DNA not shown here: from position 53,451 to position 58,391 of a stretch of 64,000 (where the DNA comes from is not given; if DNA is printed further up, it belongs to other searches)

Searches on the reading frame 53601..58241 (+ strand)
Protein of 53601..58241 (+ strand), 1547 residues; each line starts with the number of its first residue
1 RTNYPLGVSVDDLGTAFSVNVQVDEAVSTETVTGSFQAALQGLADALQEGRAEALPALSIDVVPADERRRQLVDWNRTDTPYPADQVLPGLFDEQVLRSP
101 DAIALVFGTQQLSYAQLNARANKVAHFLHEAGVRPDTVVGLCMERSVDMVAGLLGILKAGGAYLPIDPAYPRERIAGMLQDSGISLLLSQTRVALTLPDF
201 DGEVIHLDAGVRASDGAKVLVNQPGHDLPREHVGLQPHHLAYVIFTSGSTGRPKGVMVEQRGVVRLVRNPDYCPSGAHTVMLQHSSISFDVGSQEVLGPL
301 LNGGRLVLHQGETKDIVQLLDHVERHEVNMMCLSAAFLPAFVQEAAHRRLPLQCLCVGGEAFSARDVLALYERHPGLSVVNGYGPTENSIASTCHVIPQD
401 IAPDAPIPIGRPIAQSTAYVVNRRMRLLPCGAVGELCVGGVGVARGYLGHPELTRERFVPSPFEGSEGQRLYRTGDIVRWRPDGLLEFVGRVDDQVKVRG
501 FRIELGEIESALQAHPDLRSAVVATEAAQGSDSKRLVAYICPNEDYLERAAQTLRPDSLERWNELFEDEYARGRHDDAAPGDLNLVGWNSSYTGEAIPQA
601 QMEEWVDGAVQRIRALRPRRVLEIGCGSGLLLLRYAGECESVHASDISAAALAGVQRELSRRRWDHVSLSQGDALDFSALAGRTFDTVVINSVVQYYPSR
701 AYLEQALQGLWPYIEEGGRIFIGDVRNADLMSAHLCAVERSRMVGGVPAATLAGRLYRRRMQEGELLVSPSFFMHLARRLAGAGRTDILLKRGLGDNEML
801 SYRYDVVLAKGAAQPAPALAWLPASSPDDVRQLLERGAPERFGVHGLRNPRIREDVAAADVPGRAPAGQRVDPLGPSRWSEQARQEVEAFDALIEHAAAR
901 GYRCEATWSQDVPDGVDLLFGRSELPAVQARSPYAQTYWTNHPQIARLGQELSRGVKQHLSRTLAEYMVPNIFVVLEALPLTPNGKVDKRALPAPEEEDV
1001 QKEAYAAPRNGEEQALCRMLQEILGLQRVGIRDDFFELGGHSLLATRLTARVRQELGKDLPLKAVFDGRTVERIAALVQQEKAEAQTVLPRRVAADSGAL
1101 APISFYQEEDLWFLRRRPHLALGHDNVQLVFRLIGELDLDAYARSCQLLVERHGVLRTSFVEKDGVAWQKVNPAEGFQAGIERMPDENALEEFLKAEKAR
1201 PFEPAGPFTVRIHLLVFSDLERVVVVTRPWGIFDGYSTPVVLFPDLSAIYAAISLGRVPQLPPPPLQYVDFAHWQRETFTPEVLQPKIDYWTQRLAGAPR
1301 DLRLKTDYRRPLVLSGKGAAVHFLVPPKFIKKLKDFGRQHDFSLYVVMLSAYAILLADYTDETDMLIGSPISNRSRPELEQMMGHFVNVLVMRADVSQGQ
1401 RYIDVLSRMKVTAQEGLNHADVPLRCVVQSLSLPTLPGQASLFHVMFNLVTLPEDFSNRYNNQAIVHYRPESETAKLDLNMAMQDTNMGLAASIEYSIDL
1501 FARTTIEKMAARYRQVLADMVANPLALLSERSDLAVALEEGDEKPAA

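Call 17: search_protein_families(library=pfam, proteins=[window:53601-58241:+], max_evalue=0.00001)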
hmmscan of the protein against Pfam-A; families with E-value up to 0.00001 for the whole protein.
window:53601-58241:+ (1547 aa): 10 families
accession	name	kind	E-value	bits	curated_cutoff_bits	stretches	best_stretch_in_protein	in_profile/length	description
PF00501.34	AMP-binding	-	3.1e-83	280.1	29.9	1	92-448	1-384/384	AMP-binding enzyme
PF00668.25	Condensation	-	7.3e-65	219.9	30.6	1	1104-1530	8-443/456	Condensation domain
PF00550.31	PP-binding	-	1.5e-14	54.4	20.8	1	1014-1078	1-67/67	Phosphopantetheine attachment site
PF08242.18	Methyltransf_12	-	3.7e-13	50.5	30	1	622-720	1-98/98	Methyltransferase domain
PF13649.12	Methyltransf_25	-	4.3e-12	47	27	1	621-718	1-97/97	Methyltransferase domain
PF13847.12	Methyltransf_31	-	2.2e-10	40.8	27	1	620-740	6-127/145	Methyltransferase domain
PF08241.18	Methyltransf_11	-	4.4e-10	40.5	21.2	1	622-722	1-95/95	Methyltransferase domain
PF13193.12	AMP-binding_C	-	6.4e-08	33.8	24.5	0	951-986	41-76/76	AMP-binding enzyme C-terminal domain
PF13489.12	Methyltransf_23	-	2.2e-06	27.9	27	1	605-729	8-123/164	Methyltransferase domain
PF05401.17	NodS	-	3.5e-06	27.4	24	1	620-728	46-150/201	Nodulation protein S (NodS)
